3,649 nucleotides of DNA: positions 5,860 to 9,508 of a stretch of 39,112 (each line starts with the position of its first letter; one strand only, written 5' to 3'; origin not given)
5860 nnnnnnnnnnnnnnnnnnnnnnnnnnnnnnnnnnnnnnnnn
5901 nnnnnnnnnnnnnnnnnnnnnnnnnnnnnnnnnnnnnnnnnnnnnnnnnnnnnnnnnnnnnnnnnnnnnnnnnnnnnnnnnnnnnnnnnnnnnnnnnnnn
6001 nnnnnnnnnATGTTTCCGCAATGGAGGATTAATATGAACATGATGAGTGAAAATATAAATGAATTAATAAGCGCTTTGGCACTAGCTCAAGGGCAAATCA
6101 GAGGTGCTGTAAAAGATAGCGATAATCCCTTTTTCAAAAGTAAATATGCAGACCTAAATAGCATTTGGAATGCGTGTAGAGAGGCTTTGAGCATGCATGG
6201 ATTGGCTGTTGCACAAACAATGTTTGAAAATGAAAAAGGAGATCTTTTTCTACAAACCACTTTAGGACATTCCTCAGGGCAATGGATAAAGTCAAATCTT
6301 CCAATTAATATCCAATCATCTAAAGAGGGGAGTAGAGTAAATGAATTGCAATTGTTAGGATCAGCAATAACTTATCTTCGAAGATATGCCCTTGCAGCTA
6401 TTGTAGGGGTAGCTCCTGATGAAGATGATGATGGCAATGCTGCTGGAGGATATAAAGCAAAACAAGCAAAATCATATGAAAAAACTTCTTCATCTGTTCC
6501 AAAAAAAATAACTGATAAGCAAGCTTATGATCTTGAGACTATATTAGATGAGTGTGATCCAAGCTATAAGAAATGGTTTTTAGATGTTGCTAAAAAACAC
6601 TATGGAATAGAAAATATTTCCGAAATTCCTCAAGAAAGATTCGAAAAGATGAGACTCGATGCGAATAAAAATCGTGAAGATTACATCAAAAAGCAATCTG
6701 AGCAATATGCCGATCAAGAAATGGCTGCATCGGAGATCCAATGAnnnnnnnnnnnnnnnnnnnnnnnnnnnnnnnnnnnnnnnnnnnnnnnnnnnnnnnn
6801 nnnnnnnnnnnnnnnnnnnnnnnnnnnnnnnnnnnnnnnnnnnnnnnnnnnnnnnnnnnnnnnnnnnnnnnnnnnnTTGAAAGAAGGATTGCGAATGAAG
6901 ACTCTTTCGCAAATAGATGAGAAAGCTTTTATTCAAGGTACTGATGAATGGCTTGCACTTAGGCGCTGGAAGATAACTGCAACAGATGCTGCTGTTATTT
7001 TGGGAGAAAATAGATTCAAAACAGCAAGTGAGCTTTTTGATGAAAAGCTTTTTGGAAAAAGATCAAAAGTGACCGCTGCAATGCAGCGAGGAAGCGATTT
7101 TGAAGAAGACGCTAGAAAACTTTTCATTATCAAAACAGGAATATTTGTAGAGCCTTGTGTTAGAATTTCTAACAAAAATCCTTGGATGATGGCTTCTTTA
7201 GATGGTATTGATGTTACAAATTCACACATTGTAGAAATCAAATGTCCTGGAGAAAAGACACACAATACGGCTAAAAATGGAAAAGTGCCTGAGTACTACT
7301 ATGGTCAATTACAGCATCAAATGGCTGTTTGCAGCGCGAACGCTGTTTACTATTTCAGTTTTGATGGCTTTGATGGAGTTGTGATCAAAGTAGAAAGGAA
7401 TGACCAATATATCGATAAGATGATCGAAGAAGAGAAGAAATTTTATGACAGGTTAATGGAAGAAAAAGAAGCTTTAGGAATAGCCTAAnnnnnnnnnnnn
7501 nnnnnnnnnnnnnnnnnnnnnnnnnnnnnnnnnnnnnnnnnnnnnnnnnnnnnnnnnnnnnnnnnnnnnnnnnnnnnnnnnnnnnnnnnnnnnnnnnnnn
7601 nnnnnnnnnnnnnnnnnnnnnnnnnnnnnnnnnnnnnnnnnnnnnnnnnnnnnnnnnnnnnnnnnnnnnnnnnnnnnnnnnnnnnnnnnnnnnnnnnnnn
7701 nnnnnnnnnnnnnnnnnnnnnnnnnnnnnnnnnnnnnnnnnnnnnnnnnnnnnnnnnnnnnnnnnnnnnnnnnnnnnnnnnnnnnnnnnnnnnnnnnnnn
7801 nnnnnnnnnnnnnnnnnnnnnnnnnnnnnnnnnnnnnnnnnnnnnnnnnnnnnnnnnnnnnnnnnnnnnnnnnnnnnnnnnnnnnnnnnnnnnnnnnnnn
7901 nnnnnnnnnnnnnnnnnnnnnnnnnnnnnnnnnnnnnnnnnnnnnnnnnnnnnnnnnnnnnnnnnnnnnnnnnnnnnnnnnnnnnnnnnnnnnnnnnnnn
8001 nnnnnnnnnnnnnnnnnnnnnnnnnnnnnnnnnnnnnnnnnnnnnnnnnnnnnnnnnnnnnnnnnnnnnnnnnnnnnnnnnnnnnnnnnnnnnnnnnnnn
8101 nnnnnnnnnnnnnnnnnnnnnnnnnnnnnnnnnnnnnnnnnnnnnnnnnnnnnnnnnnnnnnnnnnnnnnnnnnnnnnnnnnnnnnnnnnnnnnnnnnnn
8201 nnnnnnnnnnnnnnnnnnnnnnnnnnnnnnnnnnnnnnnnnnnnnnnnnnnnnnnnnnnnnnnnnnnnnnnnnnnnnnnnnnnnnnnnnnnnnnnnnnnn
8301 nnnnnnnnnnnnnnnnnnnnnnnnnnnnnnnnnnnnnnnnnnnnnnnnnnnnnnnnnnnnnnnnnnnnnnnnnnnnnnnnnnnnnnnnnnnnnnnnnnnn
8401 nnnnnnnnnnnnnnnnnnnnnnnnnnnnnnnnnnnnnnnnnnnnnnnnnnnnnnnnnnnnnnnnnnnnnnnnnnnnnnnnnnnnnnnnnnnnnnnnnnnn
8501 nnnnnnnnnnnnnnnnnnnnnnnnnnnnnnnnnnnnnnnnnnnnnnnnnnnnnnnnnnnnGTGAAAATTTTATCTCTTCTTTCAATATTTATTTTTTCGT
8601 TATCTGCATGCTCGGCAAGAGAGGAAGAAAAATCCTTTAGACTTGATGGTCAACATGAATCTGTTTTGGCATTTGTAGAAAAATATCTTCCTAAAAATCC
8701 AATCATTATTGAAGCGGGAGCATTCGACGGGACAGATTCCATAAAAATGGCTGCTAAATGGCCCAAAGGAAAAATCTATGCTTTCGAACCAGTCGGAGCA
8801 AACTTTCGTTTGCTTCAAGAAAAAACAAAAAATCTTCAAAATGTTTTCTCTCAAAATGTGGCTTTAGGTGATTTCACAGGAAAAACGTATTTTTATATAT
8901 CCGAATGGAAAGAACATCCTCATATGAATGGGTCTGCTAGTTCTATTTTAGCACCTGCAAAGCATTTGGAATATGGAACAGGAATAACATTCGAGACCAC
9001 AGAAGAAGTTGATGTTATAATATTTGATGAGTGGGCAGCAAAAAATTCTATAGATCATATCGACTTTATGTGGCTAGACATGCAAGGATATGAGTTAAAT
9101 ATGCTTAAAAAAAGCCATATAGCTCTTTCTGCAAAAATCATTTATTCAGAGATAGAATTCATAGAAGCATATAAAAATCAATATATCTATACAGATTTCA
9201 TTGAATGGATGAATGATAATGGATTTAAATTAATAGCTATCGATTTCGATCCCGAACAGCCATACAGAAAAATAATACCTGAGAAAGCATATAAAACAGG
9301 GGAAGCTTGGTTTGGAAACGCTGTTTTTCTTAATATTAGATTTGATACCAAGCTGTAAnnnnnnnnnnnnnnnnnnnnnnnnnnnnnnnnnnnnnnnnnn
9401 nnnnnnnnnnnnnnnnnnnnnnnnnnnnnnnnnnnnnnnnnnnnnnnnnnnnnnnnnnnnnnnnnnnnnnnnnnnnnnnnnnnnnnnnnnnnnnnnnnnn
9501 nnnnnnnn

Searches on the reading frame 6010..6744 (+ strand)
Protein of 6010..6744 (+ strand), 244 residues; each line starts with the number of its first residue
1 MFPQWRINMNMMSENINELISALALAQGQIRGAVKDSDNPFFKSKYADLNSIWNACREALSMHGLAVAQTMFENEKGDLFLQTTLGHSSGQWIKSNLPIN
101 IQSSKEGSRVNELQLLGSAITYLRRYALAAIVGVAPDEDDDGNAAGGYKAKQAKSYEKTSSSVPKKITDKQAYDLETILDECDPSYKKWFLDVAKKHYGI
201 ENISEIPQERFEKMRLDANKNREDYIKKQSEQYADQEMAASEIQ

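Call 22: search_protein_families(library=phrogs, proteins=[window:6010-6744:+], max_evalue=0.001)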
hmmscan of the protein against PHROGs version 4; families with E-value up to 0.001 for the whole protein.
window:6010-6744:+ (244 aa): 4 families
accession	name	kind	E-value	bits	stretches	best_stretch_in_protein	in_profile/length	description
phrog_2324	-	DNA, RNA and nucleotide metabolism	8.1e-43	147.2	1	9-165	1-151/193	Erf-like ssDNA annealing protein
phrog_155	-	DNA, RNA and nucleotide metabolism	4.3e-40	139.2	1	9-229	58-275/308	Erf-like ssDNA annealing protein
phrog_34817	-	unknown function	4.1e-23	83.1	1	11-194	4-186/291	-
phrog_10003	-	other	5.8e-13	49.9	1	29-234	55-261/297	recombinase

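Call 97: find_related_loci(query=window:6010-6741:+, collection=viral_contigs, flank=10000)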
Query window:6010-6741:+ (244 aa) in viral_contigs; peptide patterns used: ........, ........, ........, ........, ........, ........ (x = any residue, [..] = any of these).
119 stretches matched a pattern; 111 encode a relative of the query (tblastn E <= 1e-3); the best 80 are kept; 80 distinct loci.
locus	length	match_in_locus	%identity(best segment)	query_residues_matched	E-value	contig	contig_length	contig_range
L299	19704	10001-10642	49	5-229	9e-62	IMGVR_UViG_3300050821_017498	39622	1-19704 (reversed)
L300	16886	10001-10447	65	9-149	1e-59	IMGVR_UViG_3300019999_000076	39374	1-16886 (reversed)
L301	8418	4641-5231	47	12-221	8e-57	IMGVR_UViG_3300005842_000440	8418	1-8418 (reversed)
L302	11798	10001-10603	45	5-221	5e-52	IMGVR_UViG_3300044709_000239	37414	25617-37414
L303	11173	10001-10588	46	4-215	4e-51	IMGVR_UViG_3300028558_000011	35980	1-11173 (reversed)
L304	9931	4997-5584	46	4-215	4e-51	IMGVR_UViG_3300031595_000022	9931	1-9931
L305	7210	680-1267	46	4-215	4e-51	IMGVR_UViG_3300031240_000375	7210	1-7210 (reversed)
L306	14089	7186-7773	46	4-215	4e-51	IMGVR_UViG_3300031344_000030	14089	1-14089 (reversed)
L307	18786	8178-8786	45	3-221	7e-51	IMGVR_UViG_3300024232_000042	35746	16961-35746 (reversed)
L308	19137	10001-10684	43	13-223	7e-50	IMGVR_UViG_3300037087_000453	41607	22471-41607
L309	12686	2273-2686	60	13-143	2e-48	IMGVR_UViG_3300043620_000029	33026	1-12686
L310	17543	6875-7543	43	9-243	1e-47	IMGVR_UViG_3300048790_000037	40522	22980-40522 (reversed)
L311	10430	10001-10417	58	13-160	3e-44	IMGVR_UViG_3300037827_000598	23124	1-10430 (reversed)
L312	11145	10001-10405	55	11-153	3e-43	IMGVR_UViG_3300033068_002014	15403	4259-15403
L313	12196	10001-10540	46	5-209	3e-43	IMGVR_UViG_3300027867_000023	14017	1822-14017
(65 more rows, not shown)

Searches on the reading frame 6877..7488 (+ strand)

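Call 22: search_protein_families(library=phrogs, proteins=[window:6877-7488:+], max_evalue=0.001)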
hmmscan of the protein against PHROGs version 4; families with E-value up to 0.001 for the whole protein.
window:6877-7488:+ (203 aa): 4 families
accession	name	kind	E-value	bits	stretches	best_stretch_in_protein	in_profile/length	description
phrog_434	-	DNA, RNA and nucleotide metabolism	3.9e-41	142.5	1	19-197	54-240/372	RecE-like recombination exonuclease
phrog_7655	-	DNA, RNA and nucleotide metabolism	2.5e-22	80.4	1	18-164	6-154/551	RecE-like recombination exonuclease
phrog_149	-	DNA, RNA and nucleotide metabolism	1.5e-20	74.2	1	10-198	589-798/1242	exonuclease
phrog_19855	-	head and packaging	5.1e-07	28.6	1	17-155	461-599/1257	virion structural protein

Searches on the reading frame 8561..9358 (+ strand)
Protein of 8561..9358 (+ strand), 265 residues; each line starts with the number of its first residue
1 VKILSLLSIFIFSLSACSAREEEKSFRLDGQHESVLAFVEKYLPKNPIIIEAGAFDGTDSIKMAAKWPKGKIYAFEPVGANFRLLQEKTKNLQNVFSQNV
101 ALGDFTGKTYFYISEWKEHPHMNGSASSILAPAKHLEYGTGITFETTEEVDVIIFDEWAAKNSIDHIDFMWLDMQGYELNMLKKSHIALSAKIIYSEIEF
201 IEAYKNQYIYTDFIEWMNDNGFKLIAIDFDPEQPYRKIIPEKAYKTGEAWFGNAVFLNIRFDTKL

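Call 22: search_protein_families(library=phrogs, proteins=[window:8561-9358:+], max_evalue=0.001)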
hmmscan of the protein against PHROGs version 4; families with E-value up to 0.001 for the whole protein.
window:8561-9358:+ (265 aa): 1 family
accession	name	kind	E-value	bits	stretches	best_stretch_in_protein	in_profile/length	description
phrog_8156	-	other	1.8e-19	71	1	43-227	48-214/244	methyltransferase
